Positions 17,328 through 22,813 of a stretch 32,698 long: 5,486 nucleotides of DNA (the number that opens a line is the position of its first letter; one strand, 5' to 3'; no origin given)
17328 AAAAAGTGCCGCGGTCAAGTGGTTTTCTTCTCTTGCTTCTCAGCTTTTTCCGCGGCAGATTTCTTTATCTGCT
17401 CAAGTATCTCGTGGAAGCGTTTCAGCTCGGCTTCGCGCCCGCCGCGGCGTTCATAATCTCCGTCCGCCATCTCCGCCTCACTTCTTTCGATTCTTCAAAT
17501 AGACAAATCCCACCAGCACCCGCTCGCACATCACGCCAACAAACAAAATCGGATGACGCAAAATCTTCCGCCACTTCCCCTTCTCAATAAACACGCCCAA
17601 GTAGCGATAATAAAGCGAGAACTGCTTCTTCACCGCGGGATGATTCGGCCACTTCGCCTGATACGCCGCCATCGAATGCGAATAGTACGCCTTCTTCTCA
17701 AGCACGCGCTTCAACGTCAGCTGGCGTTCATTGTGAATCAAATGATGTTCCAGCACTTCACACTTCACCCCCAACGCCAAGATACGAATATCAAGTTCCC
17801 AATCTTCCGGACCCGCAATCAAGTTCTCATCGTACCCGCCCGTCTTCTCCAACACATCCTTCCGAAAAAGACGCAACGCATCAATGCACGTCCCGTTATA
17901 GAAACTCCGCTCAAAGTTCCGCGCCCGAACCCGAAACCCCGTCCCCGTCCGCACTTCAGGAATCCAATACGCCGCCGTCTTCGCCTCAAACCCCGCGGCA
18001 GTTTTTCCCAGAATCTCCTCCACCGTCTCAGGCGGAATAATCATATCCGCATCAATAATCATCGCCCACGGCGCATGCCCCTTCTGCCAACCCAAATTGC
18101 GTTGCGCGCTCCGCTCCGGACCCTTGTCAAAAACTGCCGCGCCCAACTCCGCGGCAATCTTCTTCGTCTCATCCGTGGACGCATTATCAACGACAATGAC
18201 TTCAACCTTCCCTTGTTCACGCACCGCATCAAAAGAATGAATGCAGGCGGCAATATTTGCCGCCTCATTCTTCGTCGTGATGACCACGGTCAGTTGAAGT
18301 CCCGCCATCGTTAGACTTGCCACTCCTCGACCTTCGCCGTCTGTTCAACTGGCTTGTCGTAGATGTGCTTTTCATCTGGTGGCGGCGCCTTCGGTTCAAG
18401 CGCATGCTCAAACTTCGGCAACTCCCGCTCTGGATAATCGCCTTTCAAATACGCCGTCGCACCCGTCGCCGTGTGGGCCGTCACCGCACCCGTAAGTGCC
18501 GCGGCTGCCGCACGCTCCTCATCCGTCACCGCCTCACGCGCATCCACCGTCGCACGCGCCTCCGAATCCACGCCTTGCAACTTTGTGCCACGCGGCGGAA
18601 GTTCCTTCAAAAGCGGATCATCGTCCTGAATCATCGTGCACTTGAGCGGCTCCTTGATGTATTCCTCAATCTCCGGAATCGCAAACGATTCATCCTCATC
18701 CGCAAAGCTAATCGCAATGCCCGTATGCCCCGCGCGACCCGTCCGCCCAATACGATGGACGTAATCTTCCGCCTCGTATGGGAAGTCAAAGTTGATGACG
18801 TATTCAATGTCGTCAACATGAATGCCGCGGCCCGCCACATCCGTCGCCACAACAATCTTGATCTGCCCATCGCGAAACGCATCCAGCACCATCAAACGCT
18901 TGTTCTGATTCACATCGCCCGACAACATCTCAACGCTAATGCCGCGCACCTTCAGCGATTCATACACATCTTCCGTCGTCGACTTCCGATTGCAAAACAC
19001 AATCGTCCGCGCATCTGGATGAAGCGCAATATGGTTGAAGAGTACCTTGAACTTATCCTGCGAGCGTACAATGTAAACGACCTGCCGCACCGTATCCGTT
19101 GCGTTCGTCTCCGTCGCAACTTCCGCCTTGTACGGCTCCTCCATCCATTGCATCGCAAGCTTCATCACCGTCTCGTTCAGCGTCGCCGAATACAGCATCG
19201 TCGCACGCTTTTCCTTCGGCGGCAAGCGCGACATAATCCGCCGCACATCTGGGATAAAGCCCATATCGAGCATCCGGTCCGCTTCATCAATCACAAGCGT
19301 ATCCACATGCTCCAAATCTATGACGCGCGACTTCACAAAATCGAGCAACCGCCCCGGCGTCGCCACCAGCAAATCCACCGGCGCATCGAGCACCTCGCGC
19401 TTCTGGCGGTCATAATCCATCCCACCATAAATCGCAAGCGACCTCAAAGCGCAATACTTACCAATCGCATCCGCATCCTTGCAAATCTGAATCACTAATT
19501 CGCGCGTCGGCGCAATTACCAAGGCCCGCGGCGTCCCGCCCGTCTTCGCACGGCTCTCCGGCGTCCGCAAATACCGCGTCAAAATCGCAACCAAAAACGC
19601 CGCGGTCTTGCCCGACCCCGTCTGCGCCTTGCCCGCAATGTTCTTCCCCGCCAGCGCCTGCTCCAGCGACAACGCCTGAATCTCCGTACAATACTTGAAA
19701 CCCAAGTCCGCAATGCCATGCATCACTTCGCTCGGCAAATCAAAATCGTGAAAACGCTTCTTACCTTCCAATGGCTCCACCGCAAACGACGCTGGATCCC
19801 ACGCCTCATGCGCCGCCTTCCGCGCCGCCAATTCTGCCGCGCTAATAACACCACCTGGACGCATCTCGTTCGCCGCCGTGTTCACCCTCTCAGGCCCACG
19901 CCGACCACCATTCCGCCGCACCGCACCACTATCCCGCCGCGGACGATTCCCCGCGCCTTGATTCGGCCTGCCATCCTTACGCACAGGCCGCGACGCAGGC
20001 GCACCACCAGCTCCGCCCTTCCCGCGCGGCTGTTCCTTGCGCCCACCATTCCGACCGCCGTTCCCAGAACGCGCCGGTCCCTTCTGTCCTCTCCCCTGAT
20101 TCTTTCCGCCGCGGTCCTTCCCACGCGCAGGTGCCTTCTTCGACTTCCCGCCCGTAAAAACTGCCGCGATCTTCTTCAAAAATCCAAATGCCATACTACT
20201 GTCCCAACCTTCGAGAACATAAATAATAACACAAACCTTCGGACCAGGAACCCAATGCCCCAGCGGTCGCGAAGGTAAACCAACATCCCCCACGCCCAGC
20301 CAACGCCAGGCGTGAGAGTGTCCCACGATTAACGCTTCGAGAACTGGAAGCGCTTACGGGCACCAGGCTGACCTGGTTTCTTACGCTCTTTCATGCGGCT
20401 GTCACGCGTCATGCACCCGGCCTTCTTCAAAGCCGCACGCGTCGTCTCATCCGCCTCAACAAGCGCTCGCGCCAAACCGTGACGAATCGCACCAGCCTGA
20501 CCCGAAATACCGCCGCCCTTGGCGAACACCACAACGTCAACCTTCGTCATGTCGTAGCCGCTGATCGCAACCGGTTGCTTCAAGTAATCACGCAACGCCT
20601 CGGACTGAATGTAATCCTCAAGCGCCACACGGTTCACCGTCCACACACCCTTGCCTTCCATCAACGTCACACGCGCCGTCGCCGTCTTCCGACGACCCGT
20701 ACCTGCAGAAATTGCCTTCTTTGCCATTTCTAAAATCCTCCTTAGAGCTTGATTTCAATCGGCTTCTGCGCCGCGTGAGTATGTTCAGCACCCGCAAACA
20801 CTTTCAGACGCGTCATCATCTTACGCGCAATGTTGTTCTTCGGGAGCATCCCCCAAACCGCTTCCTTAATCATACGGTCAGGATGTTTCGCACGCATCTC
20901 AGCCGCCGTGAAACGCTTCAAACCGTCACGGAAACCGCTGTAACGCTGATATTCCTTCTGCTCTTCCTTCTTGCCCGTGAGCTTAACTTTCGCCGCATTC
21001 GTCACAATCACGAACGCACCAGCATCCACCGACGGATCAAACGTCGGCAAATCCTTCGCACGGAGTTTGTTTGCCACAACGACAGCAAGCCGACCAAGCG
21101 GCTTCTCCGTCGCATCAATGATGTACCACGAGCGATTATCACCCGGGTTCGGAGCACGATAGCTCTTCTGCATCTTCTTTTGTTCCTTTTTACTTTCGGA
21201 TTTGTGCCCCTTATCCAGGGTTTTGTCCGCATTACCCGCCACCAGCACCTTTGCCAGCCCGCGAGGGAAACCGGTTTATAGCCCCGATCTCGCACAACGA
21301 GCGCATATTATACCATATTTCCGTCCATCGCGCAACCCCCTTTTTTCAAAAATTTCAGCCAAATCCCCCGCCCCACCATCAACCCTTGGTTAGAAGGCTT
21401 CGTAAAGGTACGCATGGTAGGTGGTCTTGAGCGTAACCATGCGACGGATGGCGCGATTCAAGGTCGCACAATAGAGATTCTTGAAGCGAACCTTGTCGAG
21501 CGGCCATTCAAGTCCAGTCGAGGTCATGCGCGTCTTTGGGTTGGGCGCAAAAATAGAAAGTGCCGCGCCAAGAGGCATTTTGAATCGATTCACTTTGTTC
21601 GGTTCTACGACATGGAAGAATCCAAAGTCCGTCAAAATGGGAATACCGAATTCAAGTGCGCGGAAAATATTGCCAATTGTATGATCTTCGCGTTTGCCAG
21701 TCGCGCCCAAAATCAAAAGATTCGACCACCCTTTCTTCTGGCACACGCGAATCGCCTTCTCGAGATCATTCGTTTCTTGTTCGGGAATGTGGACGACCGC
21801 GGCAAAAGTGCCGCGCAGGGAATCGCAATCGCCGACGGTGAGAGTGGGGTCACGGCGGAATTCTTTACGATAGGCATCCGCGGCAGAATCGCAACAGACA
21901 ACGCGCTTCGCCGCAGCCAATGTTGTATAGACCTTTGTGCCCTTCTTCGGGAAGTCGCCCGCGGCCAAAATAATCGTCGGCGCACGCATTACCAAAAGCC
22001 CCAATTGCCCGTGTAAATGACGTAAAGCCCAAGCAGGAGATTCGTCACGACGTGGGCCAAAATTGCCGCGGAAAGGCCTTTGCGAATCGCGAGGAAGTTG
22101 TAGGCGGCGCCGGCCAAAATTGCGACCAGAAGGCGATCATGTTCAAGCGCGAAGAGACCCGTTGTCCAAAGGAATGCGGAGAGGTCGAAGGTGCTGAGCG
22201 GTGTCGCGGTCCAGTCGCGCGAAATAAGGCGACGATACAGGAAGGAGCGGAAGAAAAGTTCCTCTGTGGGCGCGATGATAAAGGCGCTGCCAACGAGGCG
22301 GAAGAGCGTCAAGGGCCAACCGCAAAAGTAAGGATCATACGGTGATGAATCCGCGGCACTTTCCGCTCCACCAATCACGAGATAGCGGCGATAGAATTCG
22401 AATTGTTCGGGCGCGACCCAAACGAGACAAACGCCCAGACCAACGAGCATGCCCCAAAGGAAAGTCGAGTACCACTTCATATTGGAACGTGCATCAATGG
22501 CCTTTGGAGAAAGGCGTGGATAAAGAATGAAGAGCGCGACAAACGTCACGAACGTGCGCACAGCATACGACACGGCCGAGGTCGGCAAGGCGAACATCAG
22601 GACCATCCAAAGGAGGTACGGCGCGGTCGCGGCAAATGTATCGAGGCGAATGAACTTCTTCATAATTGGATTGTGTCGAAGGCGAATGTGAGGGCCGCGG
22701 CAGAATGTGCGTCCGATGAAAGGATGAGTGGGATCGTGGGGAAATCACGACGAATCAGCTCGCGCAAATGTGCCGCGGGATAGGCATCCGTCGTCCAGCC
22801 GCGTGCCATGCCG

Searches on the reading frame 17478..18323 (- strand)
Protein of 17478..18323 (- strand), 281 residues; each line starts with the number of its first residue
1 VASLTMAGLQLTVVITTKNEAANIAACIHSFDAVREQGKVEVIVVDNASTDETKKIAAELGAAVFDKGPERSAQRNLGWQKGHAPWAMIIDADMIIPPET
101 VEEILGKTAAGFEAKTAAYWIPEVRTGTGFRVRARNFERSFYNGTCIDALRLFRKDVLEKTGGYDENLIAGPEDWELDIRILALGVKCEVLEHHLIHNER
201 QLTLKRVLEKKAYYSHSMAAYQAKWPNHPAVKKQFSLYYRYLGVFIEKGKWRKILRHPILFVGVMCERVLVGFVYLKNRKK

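Call 10: search_protein_families(library=pfam, proteins=[window:17478-18323:-])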
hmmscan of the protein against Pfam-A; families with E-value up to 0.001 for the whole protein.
window:17478-18323:- (281 aa): 3 families
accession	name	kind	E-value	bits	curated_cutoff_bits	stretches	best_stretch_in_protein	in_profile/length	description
PF00535.33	Glycos_transf_2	-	1.4e-18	67.8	23.3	1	12-147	1-153/168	Glycosyl transferase family 2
PF10111.15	Glyco_tranf_2_2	-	4.8e-10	39.8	27.3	1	152-205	169-223/276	Glycosyltransferase like family 2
PF13641.12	Glyco_tranf_2_3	-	9.3e-09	36.1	27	1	11-104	3-107/230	Glycosyltransferase like family 2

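Call 24: find_homologous_proteins(query=window:17478-18308:-, max_evalue=1e-30)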
Query window:17478-18308:- (276 aa): 4028 proteins with E <= 1e-30 among 5802 candidates; the best 120 are listed.
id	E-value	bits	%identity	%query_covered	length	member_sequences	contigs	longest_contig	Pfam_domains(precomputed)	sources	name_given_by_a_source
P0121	1.3e-176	603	96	100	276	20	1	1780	PF10111.15,PF13641.13,PF00535.33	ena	-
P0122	5.0e-173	592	95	100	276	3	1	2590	PF10111.15,PF13641.13,PF00535.33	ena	-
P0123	2.3e-133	462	74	99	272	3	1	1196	PF10111.15,PF13641.13,PF00535.33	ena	-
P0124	1.5e-131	456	71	100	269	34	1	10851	PF10111.15,PF13506.14,PF13641.13,PF00535.33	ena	-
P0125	5.6e-131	454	73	99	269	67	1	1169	PF10111.15,PF13641.13,PF00535.33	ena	-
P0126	7.7e-131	453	71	100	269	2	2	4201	PF10111.15,PF13506.14,PF13641.13,PF00535.33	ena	-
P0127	5.4e-130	451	72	99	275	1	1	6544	PF10111.15,PF13641.13,PF00535.33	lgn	-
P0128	7.2e-130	450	73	99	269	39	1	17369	PF10111.15,PF13641.13,PF00535.33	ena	-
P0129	1.1e-129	450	71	100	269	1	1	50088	PF10111.15,PF13641.13,PF00535.33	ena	-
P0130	1.3e-129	449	73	98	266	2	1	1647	PF10111.15,PF13641.13,PF00535.33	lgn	-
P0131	1.6e-129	449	71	98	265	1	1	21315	PF10111.15,PF13506.14,PF13641.13,PF00535.33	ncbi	-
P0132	1.9e-129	449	72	99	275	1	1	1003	PF10111.15,PF13641.13,PF00535.33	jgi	jgi:glycosyltransferase involved in cell wall biosynthesis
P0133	1.9e-129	449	72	99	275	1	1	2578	PF10111.15,PF13641.13,PF00535.33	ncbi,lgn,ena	-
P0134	2.4e-129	449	71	99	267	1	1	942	PF10111.15,PF13641.13,PF00535.33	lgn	-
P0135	3.0e-129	448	71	99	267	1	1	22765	PF10111.15,PF13641.13,PF00535.33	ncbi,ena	-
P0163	1.5e-126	439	70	98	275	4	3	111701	PF10111.15,PF13641.13,PF00535.33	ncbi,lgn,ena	-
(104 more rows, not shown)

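Call 25: find_encoding_contigs(protein=P0129, flank=4000, max_places=3)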
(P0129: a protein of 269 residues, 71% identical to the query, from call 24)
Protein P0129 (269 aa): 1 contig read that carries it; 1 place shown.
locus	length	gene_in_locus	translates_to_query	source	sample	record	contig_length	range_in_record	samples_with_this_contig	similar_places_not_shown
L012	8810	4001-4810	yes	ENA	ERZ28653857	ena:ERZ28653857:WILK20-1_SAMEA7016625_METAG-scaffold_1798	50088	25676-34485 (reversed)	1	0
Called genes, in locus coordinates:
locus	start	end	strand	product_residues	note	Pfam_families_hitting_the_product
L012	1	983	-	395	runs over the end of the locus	PF00919:UPF0004, PF04055:Radical_SAM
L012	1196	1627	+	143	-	PF00572:Ribosomal_L13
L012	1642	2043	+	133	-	PF00380:Ribosomal_S9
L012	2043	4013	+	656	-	PF00270:DEAD, PF04851:ResIII (faint), PF00271:Helicase_C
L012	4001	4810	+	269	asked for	PF00535:Glycos_transf_2, PF10111:Glyco_tranf_2_2 (faint), PF13641:Glyco_tranf_2_3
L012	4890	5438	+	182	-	PF00691:OmpA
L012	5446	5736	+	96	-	PF02416:TatA_B_E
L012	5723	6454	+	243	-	PF00902:TatC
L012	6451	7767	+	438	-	PF02386:TrkH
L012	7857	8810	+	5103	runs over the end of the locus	PF01640:Peptidase_C10, PF18998:Flg_new_2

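Call 26: find_encoding_contigs(protein=P0131, flank=4000, max_places=3)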
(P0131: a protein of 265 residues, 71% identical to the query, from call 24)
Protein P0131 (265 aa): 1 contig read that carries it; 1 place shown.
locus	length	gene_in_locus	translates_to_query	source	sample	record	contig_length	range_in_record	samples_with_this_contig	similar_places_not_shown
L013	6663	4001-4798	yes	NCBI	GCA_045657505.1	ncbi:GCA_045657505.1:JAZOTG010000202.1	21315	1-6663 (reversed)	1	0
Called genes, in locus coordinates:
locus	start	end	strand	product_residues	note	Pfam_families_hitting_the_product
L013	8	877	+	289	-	PF01988:VIT1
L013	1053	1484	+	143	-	PF00572:Ribosomal_L13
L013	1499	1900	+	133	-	PF00380:Ribosomal_S9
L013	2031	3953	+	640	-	PF00270:DEAD, PF00271:Helicase_C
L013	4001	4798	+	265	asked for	PF00535:Glycos_transf_2, PF10111:Glyco_tranf_2_2 (faint), PF13641:Glyco_tranf_2_3 (weak), PF13506:Glyco_transf_21 (faint)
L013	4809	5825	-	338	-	PF00551:Formyl_trans_N, PF02911:Formyl_trans_C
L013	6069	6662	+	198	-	?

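Call 27: find_encoding_contigs(protein=P0163, flank=4000, max_places=3)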
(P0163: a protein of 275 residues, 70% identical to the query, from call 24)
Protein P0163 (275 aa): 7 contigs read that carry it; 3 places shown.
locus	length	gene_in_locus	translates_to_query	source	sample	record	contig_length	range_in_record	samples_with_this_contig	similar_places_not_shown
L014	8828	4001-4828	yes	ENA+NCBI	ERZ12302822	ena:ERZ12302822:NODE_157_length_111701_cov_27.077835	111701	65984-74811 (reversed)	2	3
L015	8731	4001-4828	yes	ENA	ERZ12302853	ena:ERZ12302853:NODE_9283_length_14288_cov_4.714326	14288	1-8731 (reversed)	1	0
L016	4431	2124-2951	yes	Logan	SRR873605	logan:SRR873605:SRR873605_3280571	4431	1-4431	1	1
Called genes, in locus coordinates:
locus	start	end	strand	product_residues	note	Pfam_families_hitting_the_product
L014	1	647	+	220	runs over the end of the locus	PF00702:Hydrolase, PF13419:HAD_2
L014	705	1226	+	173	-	-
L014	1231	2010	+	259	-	PF00142:Fer4_NifH (weak), PF00448:SRP54 (faint), PF01656:CbiA, PF02374:ArsA_ATPase (weak), PF06564:CBP_BcsQ, PF09140:MipZ (weak), PF10609:ParA, PF13614:AAA_31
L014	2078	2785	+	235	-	-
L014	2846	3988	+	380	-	-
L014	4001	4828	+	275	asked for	PF00535:Glycos_transf_2, PF10111:Glyco_tranf_2_2 (faint), PF13641:Glyco_tranf_2_3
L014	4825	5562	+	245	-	-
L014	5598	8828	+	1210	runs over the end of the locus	PF02837:Glyco_hydro_2_N, PF22666:Glyco_hydro_2_N2 (faint), PF02836:Glyco_hydro_2_C, PF02929:Bgal_small_N, PF00754:F5_F8_type_C, PF22633:F5_F8_type_C_2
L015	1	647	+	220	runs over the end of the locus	PF00702:Hydrolase, PF13419:HAD_2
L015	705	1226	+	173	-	-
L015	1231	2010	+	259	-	PF00142:Fer4_NifH (weak), PF00448:SRP54 (faint), PF01656:CbiA, PF02374:ArsA_ATPase (weak), PF06564:CBP_BcsQ, PF09140:MipZ (weak), PF10609:ParA, PF13614:AAA_31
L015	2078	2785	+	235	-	-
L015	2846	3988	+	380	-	-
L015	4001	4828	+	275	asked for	PF00535:Glycos_transf_2, PF10111:Glyco_tranf_2_2 (faint), PF13641:Glyco_tranf_2_3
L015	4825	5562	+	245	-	-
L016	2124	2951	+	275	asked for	PF00535:Glycos_transf_2, PF10111:Glyco_tranf_2_2 (faint), PF13641:Glyco_tranf_2_3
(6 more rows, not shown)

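Call 34: find_encoding_contigs(protein=P0121, flank=2500, max_places=10)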
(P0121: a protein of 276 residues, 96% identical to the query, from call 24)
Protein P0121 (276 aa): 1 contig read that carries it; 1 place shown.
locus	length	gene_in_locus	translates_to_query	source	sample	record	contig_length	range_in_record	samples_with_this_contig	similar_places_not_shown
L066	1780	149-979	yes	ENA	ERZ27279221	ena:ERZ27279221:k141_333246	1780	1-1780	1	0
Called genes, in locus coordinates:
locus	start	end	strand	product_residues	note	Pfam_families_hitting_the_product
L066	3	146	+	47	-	?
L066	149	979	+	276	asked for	PF00535:Glycos_transf_2, PF10111:Glyco_tranf_2_2 (faint), PF13641:Glyco_tranf_2_3 (weak)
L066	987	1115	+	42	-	-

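Call 35: find_encoding_contigs(protein=P0122, flank=2500, max_places=10)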
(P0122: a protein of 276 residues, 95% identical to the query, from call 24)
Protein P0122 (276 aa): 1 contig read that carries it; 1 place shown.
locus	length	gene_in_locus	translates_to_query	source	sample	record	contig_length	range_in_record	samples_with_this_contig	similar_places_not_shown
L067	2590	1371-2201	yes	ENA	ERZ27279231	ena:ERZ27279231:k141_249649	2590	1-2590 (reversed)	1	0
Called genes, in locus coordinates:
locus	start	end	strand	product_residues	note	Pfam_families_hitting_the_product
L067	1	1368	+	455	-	?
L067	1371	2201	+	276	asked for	PF00535:Glycos_transf_2, PF10111:Glyco_tranf_2_2 (faint), PF13641:Glyco_tranf_2_3 (weak)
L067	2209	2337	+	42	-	-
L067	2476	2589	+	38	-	?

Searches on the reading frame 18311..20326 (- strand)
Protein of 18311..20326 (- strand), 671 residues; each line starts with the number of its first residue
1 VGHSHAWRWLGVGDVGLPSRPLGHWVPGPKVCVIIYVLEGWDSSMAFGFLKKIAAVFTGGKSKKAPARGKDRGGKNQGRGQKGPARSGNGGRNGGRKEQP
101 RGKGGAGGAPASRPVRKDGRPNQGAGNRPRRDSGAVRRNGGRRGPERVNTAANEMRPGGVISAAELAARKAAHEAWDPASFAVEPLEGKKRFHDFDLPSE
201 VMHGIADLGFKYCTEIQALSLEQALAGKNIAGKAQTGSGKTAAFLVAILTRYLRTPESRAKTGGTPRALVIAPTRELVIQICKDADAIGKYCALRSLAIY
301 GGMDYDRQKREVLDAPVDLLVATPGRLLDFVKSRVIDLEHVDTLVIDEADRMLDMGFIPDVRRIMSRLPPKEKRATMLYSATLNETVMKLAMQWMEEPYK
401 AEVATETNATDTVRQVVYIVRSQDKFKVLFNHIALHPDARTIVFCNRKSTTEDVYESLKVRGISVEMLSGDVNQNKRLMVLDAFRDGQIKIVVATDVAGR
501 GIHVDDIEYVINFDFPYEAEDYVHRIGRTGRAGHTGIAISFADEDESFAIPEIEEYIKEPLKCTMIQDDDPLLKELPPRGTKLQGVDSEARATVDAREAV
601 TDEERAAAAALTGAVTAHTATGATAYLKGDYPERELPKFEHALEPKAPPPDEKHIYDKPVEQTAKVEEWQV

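Call 10: search_protein_families(library=pfam, proteins=[window:18311-20326:-])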
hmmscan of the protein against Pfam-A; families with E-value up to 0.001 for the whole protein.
window:18311-20326:- (671 aa): 3 families
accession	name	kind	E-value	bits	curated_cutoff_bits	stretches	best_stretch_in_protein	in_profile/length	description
PF00270.35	DEAD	-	1.3e-46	158.8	26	1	214-389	1-166/167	DEAD/DEAH box helicase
PF00271.37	Helicase_C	-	7.6e-31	107.1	23.5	1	425-533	2-110/110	Helicase conserved C-terminal domain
PF04851.21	ResIII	-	1.8e-05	25.2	22.5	1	233-382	29-161/164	Type III restriction enzyme, res subunit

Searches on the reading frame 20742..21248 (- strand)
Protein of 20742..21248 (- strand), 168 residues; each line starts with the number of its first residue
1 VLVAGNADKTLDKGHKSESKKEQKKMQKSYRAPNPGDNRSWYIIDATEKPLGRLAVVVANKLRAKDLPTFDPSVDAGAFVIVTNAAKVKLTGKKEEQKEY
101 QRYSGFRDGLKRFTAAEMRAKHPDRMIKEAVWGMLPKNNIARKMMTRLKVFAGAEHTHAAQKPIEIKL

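Call 55: search_protein_families(library=pfam, proteins=[window:20742-21248:-], max_evalue=0.00001)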
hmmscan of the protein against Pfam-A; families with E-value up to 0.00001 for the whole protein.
window:20742-21248:- (168 aa): 1 family
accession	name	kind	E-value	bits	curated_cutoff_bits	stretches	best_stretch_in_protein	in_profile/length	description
PF00572.24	Ribosomal_L13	-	2.6e-40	137.7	23.8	1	39-156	1-118/119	Ribosomal protein L13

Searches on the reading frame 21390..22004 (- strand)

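Call 56: search_protein_families(library=pfam, proteins=[window:21390-22004:-], max_evalue=0.00001)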
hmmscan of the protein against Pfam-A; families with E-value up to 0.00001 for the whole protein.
window:21390-22004:- (204 aa): 2 families
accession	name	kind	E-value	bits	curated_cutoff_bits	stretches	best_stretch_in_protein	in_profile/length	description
PF04263.21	TPK_catalytic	-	4.7e-18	65.6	30.7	1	29-117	5-102/113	Thiamin pyrophosphokinase, catalytic domain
PF21275.2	Thi_PPkinase_C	-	1e-06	29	27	1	136-201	7-69/69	Thiamin pyrophosphokinase, substrate-binding domain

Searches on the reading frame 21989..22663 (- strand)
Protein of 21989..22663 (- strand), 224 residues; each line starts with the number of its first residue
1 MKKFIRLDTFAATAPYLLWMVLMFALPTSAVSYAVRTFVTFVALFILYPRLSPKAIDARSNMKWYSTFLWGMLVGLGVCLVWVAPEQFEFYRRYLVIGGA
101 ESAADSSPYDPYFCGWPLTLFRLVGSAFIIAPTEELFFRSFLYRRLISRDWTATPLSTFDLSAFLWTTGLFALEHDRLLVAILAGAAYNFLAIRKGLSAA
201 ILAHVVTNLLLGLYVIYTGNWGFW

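Call 56: search_protein_families(library=pfam, proteins=[window:21989-22663:-], max_evalue=0.00001)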
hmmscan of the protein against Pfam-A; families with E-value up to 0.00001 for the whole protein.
window:21989-22663:- (224 aa): 1 family
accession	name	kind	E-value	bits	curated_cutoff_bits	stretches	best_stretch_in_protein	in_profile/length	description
PF02517.21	Rce1-like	-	2e-11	44.5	22.4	1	118-210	3-93/93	Type II CAAX prenyl endopeptidase Rce1-like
